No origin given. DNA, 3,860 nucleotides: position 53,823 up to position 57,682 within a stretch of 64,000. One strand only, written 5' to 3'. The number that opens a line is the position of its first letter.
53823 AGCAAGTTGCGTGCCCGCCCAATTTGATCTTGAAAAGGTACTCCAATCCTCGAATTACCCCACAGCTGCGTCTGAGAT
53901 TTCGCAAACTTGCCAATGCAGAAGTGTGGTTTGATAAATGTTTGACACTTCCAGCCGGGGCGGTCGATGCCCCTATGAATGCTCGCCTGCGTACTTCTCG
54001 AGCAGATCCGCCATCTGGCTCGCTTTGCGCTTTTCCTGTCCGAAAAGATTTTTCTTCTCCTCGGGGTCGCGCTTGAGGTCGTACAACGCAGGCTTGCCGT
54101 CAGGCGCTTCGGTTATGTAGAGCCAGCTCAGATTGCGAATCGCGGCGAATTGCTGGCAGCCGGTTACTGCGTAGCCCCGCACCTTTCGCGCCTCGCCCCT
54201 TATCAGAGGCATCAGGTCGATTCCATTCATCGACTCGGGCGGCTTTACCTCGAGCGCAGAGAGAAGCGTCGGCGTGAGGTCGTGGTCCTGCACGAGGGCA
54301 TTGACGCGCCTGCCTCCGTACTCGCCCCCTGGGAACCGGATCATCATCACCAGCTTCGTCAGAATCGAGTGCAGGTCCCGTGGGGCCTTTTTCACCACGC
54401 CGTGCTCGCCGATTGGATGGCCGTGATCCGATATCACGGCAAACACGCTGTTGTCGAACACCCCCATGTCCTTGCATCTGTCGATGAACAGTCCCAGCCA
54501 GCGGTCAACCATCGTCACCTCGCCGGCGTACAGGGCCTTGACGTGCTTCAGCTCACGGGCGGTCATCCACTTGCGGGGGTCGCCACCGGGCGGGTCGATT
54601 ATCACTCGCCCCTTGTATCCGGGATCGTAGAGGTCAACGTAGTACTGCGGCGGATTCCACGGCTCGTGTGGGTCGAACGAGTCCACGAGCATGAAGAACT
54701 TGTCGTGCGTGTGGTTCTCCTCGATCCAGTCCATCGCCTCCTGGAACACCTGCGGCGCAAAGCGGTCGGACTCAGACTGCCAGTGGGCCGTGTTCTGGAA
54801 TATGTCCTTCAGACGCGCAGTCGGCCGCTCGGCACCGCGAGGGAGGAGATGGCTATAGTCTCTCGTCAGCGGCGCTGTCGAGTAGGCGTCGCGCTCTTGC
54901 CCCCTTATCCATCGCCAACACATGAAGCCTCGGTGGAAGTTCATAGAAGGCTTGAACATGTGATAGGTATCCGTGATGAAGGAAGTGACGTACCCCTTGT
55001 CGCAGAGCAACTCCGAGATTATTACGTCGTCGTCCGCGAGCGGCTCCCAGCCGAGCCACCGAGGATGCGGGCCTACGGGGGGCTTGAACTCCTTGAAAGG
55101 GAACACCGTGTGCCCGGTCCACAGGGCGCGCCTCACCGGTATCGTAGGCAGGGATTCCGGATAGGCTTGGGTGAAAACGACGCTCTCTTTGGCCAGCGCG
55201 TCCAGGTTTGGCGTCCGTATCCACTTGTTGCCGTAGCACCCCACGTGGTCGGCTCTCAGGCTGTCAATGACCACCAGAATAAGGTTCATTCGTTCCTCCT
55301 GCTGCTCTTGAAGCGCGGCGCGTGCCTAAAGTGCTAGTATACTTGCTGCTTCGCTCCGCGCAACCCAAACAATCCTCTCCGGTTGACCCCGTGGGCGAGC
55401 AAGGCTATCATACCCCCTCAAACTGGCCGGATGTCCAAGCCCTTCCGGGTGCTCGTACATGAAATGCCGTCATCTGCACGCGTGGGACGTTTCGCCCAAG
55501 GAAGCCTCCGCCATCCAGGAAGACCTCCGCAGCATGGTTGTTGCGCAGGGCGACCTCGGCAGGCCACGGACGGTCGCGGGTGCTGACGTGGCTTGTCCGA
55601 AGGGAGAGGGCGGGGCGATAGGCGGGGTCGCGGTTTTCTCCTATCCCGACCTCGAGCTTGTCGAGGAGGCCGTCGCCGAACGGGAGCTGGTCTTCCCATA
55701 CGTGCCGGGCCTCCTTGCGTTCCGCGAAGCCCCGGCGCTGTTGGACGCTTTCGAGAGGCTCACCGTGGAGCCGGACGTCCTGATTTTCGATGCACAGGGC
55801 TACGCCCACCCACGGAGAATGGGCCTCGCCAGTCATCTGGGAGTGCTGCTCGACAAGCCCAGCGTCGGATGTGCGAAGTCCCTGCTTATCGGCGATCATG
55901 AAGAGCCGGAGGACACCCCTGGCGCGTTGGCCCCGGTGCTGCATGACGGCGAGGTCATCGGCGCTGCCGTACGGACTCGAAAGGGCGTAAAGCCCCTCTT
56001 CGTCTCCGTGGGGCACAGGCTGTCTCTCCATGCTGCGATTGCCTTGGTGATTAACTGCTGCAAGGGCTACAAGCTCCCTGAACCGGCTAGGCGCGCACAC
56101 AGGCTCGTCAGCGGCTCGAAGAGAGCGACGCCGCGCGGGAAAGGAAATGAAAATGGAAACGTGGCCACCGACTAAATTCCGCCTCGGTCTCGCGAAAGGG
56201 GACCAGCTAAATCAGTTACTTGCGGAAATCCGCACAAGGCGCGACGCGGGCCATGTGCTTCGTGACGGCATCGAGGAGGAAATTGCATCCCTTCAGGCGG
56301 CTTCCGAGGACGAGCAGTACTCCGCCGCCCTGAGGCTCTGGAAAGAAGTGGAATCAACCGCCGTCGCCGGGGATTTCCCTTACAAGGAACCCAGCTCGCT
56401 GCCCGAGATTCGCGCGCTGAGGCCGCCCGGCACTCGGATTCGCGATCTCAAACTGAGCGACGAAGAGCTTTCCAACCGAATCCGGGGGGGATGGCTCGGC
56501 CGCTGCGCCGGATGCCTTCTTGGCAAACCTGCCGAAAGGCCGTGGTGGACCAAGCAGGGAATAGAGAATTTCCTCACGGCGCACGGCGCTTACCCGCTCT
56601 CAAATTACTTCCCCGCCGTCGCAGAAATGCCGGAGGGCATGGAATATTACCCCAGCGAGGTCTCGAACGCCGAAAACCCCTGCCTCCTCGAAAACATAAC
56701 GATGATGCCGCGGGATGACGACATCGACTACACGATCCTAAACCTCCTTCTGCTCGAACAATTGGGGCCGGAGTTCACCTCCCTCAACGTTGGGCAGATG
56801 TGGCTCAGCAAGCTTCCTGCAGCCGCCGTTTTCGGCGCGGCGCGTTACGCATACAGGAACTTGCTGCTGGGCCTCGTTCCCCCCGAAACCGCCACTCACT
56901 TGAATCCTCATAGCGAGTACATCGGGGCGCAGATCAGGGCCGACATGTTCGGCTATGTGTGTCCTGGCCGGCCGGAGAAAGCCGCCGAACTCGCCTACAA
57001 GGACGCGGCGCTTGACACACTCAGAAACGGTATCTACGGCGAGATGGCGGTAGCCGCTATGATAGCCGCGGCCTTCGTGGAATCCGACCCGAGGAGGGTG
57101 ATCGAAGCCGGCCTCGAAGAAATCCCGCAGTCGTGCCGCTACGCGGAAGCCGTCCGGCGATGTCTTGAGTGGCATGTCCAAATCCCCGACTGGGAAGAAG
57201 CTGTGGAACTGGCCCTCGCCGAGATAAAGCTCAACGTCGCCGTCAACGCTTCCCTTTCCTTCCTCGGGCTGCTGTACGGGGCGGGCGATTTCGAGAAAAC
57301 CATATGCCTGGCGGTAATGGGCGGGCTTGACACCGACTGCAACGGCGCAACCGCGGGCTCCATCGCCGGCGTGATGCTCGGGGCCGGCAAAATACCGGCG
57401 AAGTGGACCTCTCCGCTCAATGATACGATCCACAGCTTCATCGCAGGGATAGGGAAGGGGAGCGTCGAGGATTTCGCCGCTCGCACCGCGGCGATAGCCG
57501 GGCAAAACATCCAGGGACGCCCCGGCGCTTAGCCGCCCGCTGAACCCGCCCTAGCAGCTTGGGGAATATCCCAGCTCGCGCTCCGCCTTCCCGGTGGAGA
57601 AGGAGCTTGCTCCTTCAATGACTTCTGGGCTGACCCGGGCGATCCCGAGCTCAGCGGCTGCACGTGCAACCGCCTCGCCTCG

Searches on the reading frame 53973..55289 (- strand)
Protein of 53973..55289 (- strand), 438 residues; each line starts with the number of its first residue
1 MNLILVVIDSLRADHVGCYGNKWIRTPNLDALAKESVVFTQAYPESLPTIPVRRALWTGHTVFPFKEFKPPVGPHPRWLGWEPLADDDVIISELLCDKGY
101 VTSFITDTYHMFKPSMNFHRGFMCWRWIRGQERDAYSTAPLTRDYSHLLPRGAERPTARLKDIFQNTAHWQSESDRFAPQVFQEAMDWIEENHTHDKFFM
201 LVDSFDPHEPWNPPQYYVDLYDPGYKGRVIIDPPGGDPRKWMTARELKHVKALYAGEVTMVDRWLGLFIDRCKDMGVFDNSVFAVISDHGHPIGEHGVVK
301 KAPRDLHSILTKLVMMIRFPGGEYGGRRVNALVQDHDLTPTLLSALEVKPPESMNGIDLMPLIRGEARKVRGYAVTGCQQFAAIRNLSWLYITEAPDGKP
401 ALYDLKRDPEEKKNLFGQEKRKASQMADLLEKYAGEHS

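Call 55: search_protein_families(library=pfam, proteins=[window:53973-55289:-], max_evalue=0.0001)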
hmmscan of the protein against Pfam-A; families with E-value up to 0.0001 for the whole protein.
window:53973-55289:- (438 aa): 3 families
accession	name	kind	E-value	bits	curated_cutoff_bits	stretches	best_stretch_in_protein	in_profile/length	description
PF00884.28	Sulfatase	-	2.9e-34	119.2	25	1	2-347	2-300/301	Sulfatase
PF16347.10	SGSH_C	-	1.2e-12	48.7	29.3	1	294-423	1-139/154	N-sulphoglucosamine sulphohydrolase, C-terminal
PF01663.27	Phosphodiest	-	2.8e-07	30.9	23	0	254-291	184-221/342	Type I phosphodiesterase / nucleotide pyrophosphatase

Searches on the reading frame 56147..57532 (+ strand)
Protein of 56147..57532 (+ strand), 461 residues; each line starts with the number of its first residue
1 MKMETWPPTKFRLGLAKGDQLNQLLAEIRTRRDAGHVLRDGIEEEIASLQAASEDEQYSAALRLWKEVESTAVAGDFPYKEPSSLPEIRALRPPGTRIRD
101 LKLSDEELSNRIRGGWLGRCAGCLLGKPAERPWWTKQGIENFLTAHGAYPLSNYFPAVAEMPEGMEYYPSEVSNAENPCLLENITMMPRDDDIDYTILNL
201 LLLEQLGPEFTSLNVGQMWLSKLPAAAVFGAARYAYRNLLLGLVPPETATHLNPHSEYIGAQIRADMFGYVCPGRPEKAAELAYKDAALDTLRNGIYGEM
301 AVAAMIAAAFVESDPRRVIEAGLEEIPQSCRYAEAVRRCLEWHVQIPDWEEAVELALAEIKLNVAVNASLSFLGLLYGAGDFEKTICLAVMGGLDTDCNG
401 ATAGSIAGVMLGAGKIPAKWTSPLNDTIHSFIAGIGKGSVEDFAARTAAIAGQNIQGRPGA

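Call 51: find_encoding_contigs(protein=window:56147-57532:+, flank=10000, max_places=1)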
Protein window:56147-57532:+ (461 aa): no gene with exactly this product is on record in the collection.

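Call 55: search_protein_families(library=pfam, proteins=[window:56147-57532:+], max_evalue=0.0001)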
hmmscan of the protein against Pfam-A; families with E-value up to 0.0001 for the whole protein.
window:56147-57532:+ (461 aa): 1 family
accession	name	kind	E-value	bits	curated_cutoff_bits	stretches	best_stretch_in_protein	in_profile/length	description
PF03747.19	ADP_ribosyl_GH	-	7.1e-45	154.3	26.2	1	114-418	1-286/287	ADP-ribosylglycohydrolase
